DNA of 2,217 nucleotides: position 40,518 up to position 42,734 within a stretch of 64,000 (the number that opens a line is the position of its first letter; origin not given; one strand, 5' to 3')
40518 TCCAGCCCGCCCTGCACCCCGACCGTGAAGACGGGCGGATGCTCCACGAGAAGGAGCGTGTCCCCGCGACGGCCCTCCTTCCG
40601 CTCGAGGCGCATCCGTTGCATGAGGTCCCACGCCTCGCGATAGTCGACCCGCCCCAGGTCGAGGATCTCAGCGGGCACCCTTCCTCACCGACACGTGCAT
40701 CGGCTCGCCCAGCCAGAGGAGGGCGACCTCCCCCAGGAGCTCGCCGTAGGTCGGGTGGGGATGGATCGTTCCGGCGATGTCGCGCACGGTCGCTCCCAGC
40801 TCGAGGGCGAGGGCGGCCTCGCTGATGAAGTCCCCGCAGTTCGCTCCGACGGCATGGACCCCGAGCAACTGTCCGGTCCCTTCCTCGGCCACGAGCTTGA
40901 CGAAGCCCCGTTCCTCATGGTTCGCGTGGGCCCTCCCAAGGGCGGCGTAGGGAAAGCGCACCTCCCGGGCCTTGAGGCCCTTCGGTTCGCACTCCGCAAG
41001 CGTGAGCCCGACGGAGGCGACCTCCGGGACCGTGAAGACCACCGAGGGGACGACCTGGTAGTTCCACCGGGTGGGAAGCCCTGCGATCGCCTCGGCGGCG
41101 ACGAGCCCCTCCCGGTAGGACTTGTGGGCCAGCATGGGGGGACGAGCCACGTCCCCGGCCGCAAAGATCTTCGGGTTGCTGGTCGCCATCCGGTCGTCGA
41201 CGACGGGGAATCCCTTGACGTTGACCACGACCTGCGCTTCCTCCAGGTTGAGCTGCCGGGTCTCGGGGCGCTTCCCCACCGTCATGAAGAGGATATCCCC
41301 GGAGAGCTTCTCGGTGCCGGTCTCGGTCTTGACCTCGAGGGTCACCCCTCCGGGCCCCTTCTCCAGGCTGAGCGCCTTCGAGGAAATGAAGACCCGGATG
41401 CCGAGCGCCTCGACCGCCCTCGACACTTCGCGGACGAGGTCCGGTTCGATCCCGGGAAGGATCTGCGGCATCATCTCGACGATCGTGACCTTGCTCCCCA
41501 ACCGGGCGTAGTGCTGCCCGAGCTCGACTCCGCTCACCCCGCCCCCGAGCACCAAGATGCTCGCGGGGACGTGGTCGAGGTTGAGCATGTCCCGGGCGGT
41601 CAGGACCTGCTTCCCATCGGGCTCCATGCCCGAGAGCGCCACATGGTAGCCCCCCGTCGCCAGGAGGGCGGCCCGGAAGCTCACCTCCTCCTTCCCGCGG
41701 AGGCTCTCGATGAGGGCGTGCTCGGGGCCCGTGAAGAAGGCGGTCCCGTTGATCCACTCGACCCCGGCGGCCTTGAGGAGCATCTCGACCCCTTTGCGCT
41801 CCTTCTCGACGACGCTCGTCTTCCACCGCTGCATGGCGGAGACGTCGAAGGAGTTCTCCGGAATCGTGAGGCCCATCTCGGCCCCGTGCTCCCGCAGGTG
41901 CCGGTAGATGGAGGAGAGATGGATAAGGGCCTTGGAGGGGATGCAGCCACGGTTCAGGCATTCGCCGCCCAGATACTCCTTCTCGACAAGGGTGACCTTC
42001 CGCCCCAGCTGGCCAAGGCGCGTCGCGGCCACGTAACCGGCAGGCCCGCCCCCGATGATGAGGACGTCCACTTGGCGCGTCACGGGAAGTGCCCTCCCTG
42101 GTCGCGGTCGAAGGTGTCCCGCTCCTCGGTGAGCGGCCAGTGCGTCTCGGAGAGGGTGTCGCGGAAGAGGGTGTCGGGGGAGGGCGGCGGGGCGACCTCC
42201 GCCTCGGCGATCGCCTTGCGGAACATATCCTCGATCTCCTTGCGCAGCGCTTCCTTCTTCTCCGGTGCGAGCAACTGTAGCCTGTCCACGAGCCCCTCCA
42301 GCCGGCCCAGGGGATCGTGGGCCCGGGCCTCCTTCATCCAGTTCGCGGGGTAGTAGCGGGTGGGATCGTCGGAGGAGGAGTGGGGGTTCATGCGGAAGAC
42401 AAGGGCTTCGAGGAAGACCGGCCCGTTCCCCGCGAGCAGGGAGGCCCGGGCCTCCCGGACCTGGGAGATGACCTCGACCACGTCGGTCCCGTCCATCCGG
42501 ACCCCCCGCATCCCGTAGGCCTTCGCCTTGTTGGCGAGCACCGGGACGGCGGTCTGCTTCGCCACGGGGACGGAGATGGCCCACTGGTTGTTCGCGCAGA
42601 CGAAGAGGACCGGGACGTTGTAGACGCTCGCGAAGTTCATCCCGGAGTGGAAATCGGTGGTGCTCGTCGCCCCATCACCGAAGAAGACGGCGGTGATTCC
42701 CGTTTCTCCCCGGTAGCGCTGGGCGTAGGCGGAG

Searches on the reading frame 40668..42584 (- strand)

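Call 71: search_protein_families(library=pfam, proteins=[window:40668-42584:-], max_evalue=0.001)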
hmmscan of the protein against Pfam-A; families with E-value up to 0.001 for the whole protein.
window:40668-42584:- (638 aa): 15 families
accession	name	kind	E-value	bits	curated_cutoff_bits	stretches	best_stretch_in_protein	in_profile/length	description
PF07992.20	Pyr_redox_2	-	2.6e-60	204.7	26.1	1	173-493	2-291/291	Pyridine nucleotide-disulphide oxidoreductase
PF02852.28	Pyr_redox_dim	-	1.4e-33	115.8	25.3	1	512-619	1-108/110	Pyridine nucleotide-disulphide oxidoreductase, dimerisation domain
PF00070.33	Pyr_redox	-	1.5e-20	73.9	22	1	343-416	2-79/82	Pyridine nucleotide-disulphide oxidoreductase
PF12831.13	FAD_oxidored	-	3.8e-11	43.4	27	1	173-274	1-111/416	FAD dependent oxidoreductase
PF01134.28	GIDA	-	1e-10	41.7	22.1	1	173-253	1-79/391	Glucose inhibited division protein A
PF13738.12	Pyr_redox_3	-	1.6e-10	41.2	30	1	306-477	128-305/305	Pyridine nucleotide-disulphide oxidoreductase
PF01266.30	DAO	-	9.7e-10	38.9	27.9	1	173-207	1-36/353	FAD dependent oxidoreductase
PF03486.20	HI0933_like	-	2.3e-08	34.2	50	1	173-203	2-32/244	HI0933-like protein Rossmann domain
PF13450.12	NAD_binding_8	-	2.5e-08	34.5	21.9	1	176-209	1-35/68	NAD(P)-binding Rossmann-like domain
PF01262.27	AlaDh_PNT_C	-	6e-08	32.8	23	0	340-377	28-65/214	Alanine dehydrogenase/PNT, C-terminal domain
PF00890.30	FAD_binding_2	-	1.2e-07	31.7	20.4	1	173-205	1-33/414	FAD binding domain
PF01494.25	FAD_binding_3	-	2.5e-06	27.4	22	1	172-202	2-32/349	FAD binding domain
PF04820.20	Trp_halogenase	-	0.00023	20.6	21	1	173-216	1-48/458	Tryptophan halogenase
PF05834.18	Lycopene_cycl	-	0.00026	20.6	23.4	0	173-201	1-31/380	Lycopene cyclase protein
PF01946.23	Thi4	-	0.00046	19.9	26.2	0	171-207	17-55/235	Thi4 family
